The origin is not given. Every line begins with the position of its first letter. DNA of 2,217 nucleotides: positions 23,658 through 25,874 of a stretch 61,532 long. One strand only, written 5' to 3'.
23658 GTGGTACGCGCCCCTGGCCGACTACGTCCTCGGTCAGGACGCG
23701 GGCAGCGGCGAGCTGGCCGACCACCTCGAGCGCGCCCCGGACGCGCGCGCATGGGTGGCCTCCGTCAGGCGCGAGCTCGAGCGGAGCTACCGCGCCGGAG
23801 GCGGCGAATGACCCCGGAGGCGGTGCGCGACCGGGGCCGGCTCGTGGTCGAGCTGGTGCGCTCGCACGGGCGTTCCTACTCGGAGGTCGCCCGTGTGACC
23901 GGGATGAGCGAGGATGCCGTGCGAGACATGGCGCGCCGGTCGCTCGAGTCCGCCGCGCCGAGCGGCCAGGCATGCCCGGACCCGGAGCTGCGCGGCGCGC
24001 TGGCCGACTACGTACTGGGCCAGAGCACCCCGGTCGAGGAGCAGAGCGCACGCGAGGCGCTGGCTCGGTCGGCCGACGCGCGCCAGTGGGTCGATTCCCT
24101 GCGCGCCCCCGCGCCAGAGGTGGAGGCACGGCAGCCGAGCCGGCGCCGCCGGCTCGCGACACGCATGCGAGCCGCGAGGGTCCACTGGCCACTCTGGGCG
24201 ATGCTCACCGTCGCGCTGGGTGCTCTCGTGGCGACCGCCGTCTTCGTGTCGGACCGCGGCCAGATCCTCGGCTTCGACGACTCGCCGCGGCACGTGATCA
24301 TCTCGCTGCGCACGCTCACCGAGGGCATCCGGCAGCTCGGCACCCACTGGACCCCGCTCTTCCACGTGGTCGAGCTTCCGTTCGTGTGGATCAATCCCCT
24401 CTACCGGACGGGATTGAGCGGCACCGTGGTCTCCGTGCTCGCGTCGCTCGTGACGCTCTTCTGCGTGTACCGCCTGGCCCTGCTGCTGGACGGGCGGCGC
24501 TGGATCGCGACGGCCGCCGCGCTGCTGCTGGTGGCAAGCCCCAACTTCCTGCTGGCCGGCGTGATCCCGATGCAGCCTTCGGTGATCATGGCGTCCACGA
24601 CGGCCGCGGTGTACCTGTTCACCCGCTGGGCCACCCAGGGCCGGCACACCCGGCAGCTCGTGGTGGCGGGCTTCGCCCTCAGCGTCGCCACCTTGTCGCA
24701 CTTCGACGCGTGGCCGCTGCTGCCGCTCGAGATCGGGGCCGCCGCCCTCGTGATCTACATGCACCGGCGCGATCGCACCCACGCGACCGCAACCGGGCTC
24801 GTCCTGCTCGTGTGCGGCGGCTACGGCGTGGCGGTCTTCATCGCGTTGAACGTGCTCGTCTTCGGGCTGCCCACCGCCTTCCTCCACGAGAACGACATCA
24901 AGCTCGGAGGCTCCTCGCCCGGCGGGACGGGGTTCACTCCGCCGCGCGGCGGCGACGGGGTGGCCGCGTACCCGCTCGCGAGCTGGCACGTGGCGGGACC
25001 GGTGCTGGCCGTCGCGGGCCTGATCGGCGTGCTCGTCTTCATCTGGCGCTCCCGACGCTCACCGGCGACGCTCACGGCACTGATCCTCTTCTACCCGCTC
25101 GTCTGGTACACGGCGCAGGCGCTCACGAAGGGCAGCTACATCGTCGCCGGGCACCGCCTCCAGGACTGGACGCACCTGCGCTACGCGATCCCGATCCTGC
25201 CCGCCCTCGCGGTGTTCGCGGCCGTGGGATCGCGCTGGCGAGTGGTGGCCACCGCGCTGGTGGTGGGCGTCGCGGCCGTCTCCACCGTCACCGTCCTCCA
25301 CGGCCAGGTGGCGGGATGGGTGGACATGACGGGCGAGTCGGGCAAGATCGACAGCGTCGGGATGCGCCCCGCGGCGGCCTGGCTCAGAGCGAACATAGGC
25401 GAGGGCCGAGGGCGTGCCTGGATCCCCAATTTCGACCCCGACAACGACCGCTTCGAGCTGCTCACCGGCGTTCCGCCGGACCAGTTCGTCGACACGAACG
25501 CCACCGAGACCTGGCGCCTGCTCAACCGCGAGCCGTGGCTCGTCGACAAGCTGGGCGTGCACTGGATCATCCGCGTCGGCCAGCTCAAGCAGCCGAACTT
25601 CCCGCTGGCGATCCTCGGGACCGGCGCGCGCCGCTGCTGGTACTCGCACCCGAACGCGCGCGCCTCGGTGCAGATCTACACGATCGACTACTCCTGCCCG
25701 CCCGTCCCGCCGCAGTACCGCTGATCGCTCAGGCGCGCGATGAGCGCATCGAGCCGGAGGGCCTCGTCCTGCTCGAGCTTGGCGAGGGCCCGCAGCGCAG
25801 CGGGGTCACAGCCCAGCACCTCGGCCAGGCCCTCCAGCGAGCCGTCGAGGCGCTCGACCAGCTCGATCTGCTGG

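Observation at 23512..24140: Paralogous sigma-70 region-4-like HTH plus anti-sigma-like module on both sides of the junction between two coupled glycosyltransferases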

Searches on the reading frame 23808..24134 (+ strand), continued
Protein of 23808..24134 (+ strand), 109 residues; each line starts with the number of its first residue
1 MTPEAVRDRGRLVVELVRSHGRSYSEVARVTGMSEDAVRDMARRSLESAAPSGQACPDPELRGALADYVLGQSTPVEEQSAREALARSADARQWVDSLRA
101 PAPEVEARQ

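Call 42: fold_search(model_id=the predicted structure, library=pdb)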
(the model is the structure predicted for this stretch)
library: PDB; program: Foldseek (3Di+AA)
matches with E <= 10: 225; with E <= 0.001: 0
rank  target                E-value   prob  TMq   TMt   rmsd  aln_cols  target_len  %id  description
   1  8d5v_B                1.4e+00  0.47  0.39  0.44  10.4       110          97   14  WhiB6 bound to the SigmaAr4-RNAP Beta flap tip chimera (released 2023-06-14)
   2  4umk_B                1.4e+00  0.38  0.35  0.22   8.9        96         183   16  The complex of Spo0J and parS DNA in chromosomal partition system (released 2015-05-13)
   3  7bca_A                1.4e+00  0.28  0.34  0.39  12.1       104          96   26  Crystal structure of the HTH DNA binding protein ArdK from R388 plasmid bound to a direct-repeat DNA element (released 2022-07-13)
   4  8d5v_D                2.1e+00  0.30  0.37  0.42  10.1       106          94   14  WhiB6 bound to the SigmaAr4-RNAP Beta flap tip chimera (released 2023-06-14)
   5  3mkw_B                2.1e+00  0.16  0.31  0.30   9.1       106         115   17  Structure of sopB(155-272)-18mer complex, I23 form (released 2010-05-05)
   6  6u1y_A                2.2e+00  0.12  0.24  0.13  10.5        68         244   16  bcs1 AAA domain (released 2020-02-05)
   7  3jbk_M                2.2e+00  0.07  0.22  0.19  11.4       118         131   14  Cryo-EM reconstruction of the metavinculin-actin interface (released 2015-11-04)
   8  8ac8_A                2.3e+00  0.41  0.30  0.16   4.4        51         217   20  The nucleoprotein complex of Rep protein with DUE ssDNA (released 2023-09-27)
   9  4umk_A                2.3e+00  0.23  0.32  0.21   9.0        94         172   16  The complex of Spo0J and parS DNA in chromosomal partition system (released 2015-05-13)
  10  1je8_A                2.5e+00  0.63  0.37  0.59   6.4        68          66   18  Two-Component response regulator NarL/DNA Complex: DNA Bending Found in a High Affinity Site (released 2002-09-27)
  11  7bcb_A                2.5e+00  0.30  0.36  0.41   8.1        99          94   24  Crystal structure of the HTH DNA binding protein ArdK from R388 plasmid bound to IR3 DNA (released 2022-01-12)
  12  6upw_L                2.5e+00  0.04  0.19  0.16  13.3       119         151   15  Metavinculin ABD-F-actin complex (released 2020-09-30)
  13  3mkz_A                2.6e+00  0.14  0.31  0.31   9.7       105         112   15  Structure of SopB(155-272)-18mer complex, P21 form (released 2010-05-05)
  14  2h09                  2.7e+00  0.13  0.31  0.27  14.2       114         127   19  Crystal structure of diphtheria toxin repressor like protein from E. coli (released 2007-05-15)
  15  5fgm                  3.1e+00  0.54  0.35  0.58   6.9        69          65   23  Streptomyces coelicolor SigR region 4 (released 2016-03-02)
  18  2o8x_A                3.2e+00  0.91  0.37  0.65   0.6        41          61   24  Crystal structure of the "-35 element" promoter recognition domain of Mycobacterium tuberculosis SigC (released 2006-12-26)
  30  2h27_D                4.0e+00  0.75  0.37  0.58   8.1        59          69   24  Crystal Structure of Escherichia coli SigmaE Region 4 Bound to its-35 Element DNA (released 2006-08-22)
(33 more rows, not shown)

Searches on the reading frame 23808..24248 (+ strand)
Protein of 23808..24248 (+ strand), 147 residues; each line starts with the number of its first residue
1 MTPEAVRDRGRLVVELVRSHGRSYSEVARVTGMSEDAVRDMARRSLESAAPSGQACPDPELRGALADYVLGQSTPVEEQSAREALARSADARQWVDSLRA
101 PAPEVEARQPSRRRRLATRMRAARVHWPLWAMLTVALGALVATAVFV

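Call 4: search_protein_families(library=pfam, proteins=[window:23808-24248:+], max_evalue=10)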
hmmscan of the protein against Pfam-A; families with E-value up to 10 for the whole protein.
seq(147 aa): 10 families
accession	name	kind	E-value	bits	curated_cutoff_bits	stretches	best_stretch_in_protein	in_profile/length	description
PF08281.18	Sigma70_r4_2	-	0.00011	22.2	25.7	1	11-46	16-51/54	Sigma-70, region 4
PF04545.22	Sigma70_r4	-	0.00013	21.9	24.1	1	8-47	7-46/50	Sigma-70, region 4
PF13542.12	HTH_Tnp_ISL3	-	0.0023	17.8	27.4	1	12-44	19-49/51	Helix-turn-helix domain of transposase family ISL3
PF13384.12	HTH_23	-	0.0062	16.8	24.6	1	6-46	4-42/50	Homeodomain-like domain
PF13518.12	HTH_28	-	0.012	16.1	25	1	13-40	5-31/52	Helix-turn-helix domain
PF13404.12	HTH_AsnC-type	-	0.026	14.8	27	1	22-39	18-35/42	AsnC-type helix-turn-helix domain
PF13551.12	HTH_29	-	0.029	14.9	28.1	1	18-44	8-35/64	Winged helix-turn helix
PF07027.17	DUF1318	-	0.11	13.5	27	1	13-56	39-82/92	Protein of unknown function (DUF1318)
PF09850.14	DotU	-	0.13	12.3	27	1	91-144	148-199/205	Type VI secretion system protein DotU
PF13253.11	DUF4044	-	3.9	7.5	21.8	1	130-145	17-32/33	Protein of unknown function (DUF4044)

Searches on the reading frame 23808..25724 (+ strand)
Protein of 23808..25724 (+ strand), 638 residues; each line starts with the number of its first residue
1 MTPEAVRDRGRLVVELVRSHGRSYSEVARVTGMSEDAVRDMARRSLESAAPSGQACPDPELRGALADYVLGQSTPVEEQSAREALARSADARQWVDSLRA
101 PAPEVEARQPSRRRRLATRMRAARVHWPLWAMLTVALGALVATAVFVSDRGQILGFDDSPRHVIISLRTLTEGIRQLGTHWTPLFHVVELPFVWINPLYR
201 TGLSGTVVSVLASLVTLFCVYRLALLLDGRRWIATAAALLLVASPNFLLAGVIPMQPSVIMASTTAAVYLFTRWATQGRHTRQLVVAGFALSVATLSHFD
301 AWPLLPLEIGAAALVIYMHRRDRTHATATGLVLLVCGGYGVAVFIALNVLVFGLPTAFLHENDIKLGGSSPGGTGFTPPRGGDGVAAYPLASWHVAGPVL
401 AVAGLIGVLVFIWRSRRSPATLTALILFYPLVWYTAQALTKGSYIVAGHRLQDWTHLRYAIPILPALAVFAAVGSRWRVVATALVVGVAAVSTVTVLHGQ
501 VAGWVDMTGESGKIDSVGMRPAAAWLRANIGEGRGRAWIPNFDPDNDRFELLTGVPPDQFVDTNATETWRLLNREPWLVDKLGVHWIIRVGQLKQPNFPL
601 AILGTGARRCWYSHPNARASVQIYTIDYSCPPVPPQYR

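Call 4: search_protein_families(library=pfam, proteins=[window:23808-25724:+], max_evalue=10)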
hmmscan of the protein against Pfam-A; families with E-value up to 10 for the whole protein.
window:23808-25724:+ (638 aa): 11 families
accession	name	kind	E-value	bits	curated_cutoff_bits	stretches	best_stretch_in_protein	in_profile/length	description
PF13231.12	PMT_2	-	5.2e-08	33.7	26.1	1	203-331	22-145/160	Dolichyl-phosphate-mannose-protein mannosyltransferase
PF02366.24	PMT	-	0.00052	20.1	22.7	1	208-297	88-181/245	Dolichyl-phosphate-mannose-protein mannosyltransferase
PF08281.18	Sigma70_r4_2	-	0.00087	19.3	25.7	1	11-46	16-51/54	Sigma-70, region 4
PF04545.22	Sigma70_r4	-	0.00098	19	24.1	1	8-47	7-46/50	Sigma-70, region 4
PF13542.12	HTH_Tnp_ISL3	-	0.013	15.4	27.4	1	12-44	19-49/51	Helix-turn-helix domain of transposase family ISL3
PF13384.12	HTH_23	-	0.014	15.6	24.6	1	6-46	4-42/50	Homeodomain-like domain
PF13518.12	HTH_28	-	0.048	14.2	25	1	13-40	5-31/52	Helix-turn-helix domain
PF13551.12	HTH_29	-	0.073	13.6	28.1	1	19-44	9-35/64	Winged helix-turn helix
PF09850.14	DotU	-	0.19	11.8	27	1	91-145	148-200/205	Type VI secretion system protein DotU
PF09594.16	GT87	-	0.25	11.5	25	1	460-512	108-164/237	Glycosyltransferase family 87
PF10131.15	PTPS_related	-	5.7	5.7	26.4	1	209-337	30-157/621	6-pyruvoyl-tetrahydropterin synthase related domain; membrane protein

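Call 8: search_protein_families(library=ncbifam, proteins=[window:23808-25724:+], max_evalue=0.01)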
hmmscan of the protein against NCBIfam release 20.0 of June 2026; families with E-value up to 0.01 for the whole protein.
window:23808-25724:+ (638 aa): 0 families

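Call 11: find_encoding_contigs(protein=window:23808-25724:+, flank=10000, max_places=6)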
Protein window:23808-25724:+ (638 aa): no gene with exactly this product is on record in the collection.

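Call 12: find_homologous_proteins(query=window:23808-25724:+, max_evalue=0.001)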
Query window:23808-25724:+ (638 aa): 10 proteins with E <= 0.001 among 8000 candidates.
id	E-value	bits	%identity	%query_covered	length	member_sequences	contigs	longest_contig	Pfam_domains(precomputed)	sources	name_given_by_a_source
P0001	0.0e+0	1432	100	100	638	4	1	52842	PF13231.13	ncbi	-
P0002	1.7e-163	564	55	77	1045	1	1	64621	PF13632.13,PF13641.13,PF00535.33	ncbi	-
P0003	6.1e-161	555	54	75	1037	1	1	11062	PF13632.13,PF13641.13,PF00535.33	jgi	jgi:hypothetical protein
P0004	4.2e-108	381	44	75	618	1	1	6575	-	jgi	jgi:hypothetical protein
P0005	6.8e-106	373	43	79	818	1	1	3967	PF13632.13,PF10111.15,PF13641.13,PF00535.33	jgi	jgi:hypothetical protein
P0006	9.2e-96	340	41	75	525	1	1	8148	PF13231.13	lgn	-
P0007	8.8e-93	330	40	72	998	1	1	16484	PF13632.13,PF13641.13,PF00535.33,PF13231.13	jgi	jgi:cellulose synthase/poly-beta-1,6-N-acetylglucosamine synthase-like glycosyltransferase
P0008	7.7e-92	327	39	83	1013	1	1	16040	PF13632.13,PF13641.13,PF00535.33,PF13231.13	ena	-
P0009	1.6e-64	237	47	41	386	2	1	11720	PF13231.13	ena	-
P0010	2.2e-10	58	26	36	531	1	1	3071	-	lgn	-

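Call 18: find_encoding_contigs(protein=P0001, flank=10000, max_places=3)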
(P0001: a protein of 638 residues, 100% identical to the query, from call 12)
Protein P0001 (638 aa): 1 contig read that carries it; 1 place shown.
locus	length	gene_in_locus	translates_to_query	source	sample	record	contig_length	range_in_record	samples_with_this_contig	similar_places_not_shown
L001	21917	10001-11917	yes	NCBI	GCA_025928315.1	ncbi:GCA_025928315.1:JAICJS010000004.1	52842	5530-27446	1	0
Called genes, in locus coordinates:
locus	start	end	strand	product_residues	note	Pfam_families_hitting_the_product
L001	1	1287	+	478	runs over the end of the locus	PF27533:CapK_C (faint)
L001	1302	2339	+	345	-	PF02698:DUF218, PF03734:YkuD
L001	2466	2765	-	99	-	-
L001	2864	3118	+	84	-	-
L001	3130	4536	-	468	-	PF22612:GH113, PF13547:GTA_TIM (faint)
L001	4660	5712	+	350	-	PF22612:GH113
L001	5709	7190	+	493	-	PF00890:FAD_binding_2 (faint), PF01266:DAO (faint), PF01593:Amino_oxidase, PF12831:FAD_oxidored (faint), PF13450:NAD_binding_8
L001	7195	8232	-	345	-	PF22612:GH113, PF13547:GTA_TIM (weak)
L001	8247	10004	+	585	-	PF13641:Glyco_tranf_2_3, PF00535:Glycos_transf_2, PF13632:Glyco_trans_2_3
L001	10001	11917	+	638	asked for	PF13231:PMT_2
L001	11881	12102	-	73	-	-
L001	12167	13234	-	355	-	-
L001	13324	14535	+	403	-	PF01656:CbiA (weak), PF02374:ArsA_ATPase, PF17886:ArsA_HSP20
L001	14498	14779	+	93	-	PF27253:AF_1253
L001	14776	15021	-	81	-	-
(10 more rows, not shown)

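Call 51: find_related_loci(query=A4, collection=genome_contigs, flank=6000)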
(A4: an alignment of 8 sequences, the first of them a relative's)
Query A4 (638 aa) in genome_contigs; peptide patterns used: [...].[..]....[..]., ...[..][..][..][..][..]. (x = any residue, [..] = any of these).
37 stretches matched a pattern; 3 encode a relative of the query (tblastn E <= 1e-3); 3 distinct loci.
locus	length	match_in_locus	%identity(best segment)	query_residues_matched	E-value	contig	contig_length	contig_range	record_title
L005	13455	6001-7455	55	146-634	1e-148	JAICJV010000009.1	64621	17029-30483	MAG: Thermoleophilaceae bacterium isolate GZL_HY_2_bin.17 k141_1428806_length_64621_cov_14.2635, whole genome shotgun se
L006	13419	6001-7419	39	153-631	7e-74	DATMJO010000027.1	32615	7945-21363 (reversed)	MAG TPA_asm: Thermoleophilaceae bacterium isolate SMAG_U13570 k141_7992, whole genome shotgun sequence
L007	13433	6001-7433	38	156-630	2e-34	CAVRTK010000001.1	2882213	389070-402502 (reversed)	MAG: uncultured Actinomycetes bacterium isolate MFD02840.bin.2.285 genome assembly, contig: contig_11307, whole genome s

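Call 54: search_protein_families(library=pfam, proteins=[L006:3089-5797:+, L006:5794-7455:+], max_evalue=0.01)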
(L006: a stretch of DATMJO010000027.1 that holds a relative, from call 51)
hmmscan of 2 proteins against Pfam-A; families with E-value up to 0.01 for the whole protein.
L006:3089-5797:+ (902 aa): 5 families
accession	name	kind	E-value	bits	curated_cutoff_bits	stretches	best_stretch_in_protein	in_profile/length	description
PF13641.12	Glyco_tranf_2_3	-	1.8e-25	90.7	27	1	120-345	3-230/230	Glycosyltransferase like family 2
PF13632.12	Glyco_trans_2_3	-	1.8e-25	90.4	27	1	204-398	2-187/198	Glycosyl transferase family group 2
PF00535.33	Glycos_transf_2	-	2.3e-14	54.1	23.3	1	121-257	1-132/168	Glycosyl transferase family 2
PF05157.20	MshEN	-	2.3e-09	37.5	23.1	1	799-879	3-85/90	MshEN domain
PF13506.12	Glyco_transf_21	-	0.0031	17.4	21.7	1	186-342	14-172/174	Glycosyl transferase family 21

L006:5794-7455:+ (553 aa): 0 families

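Call 83: search_solved_structures(query=A4, max_evalue=0.01)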
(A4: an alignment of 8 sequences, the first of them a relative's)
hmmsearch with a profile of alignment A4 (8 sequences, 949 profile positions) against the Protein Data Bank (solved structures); distinct sequences matched with E-value up to 0.01: 27.
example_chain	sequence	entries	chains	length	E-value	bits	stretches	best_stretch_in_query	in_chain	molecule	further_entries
6yv7_A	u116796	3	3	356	4.6e-21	77.8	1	59-297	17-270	Glycosyl transferase, family 2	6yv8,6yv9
6yv7_B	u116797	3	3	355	5.7e-21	77.5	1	59-297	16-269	Glycosyl transferase, family 2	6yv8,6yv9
5ej1_A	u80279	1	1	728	5.7e-18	67.6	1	46-397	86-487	Putative cellulose synthase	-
4hg6_A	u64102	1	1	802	6.8e-18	67.3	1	46-397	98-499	Cellulose Synthase Subunit A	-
4p00_A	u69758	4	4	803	6.9e-18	67.3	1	46-397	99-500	Cellulose Synthase A subunit | Cellulose Synthase subunit A | Putative cellulose synthase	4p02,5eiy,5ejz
9fmv_A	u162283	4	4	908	2.5e-10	42.3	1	81-299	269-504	Cellulose synthase catalytic subunit [UDP-forming]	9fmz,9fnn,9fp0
5tze_C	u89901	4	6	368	6.3e-08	34.3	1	86-201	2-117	Glycosyl transferase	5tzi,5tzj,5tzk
5tz8_A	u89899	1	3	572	1.3e-07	33.3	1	86-201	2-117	Glycosyl transferase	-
9jma_A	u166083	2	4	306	1.8e-07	32.9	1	87-322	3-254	GalNAc(5)-diNAcBac-PP-undecaprenol beta-1,3-glucosyltransferase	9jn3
6p61_A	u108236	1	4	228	5e-07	31.4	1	81-201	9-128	Glycosyltransferase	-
26qs_A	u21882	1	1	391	7.1e-07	30.9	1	49-293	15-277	Ceramide glucosyltransferase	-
26qf_A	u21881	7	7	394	7.3e-07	30.8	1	49-293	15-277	Ceramide glucosyltransferase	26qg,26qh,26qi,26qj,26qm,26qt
9hwj_A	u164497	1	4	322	1e-06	30.3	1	86-219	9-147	Undecaprenyl-phosphate 4-deoxy-4-formamido-L-arabinose transferase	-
8vh7_A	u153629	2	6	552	1.1e-06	30.2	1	77-261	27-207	Heparosan synthase B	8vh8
8viw_A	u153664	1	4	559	1.2e-06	30.1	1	77-261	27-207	Heparosan synthase B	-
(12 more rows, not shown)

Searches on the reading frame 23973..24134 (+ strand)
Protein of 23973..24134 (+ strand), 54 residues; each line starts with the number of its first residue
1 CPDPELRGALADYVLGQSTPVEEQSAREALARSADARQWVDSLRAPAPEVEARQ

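Call 46: search_protein_families(library=pfam, proteins=[window:23973-24134:+], max_evalue=10)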
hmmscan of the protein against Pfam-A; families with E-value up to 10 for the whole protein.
seq(54 aa): 0 families

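Call 59: search_solved_structures(query=A5, max_evalue=10, show_alignments=5)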
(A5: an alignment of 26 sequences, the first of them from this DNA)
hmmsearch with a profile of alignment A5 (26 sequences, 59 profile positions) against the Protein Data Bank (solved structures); distinct sequences matched with E-value up to 10: 3.
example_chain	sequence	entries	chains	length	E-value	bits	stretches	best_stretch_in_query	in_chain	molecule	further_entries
4pkx_A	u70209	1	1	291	1.3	12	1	29-48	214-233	Protein C10C5.1, isoform i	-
4pke_A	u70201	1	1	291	1.3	12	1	29-48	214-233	Protein C10C5.1, isoform i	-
1lsh_A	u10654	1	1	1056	5.2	10.1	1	21-57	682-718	LIPOVITELLIN (LV-1N, LV-1C)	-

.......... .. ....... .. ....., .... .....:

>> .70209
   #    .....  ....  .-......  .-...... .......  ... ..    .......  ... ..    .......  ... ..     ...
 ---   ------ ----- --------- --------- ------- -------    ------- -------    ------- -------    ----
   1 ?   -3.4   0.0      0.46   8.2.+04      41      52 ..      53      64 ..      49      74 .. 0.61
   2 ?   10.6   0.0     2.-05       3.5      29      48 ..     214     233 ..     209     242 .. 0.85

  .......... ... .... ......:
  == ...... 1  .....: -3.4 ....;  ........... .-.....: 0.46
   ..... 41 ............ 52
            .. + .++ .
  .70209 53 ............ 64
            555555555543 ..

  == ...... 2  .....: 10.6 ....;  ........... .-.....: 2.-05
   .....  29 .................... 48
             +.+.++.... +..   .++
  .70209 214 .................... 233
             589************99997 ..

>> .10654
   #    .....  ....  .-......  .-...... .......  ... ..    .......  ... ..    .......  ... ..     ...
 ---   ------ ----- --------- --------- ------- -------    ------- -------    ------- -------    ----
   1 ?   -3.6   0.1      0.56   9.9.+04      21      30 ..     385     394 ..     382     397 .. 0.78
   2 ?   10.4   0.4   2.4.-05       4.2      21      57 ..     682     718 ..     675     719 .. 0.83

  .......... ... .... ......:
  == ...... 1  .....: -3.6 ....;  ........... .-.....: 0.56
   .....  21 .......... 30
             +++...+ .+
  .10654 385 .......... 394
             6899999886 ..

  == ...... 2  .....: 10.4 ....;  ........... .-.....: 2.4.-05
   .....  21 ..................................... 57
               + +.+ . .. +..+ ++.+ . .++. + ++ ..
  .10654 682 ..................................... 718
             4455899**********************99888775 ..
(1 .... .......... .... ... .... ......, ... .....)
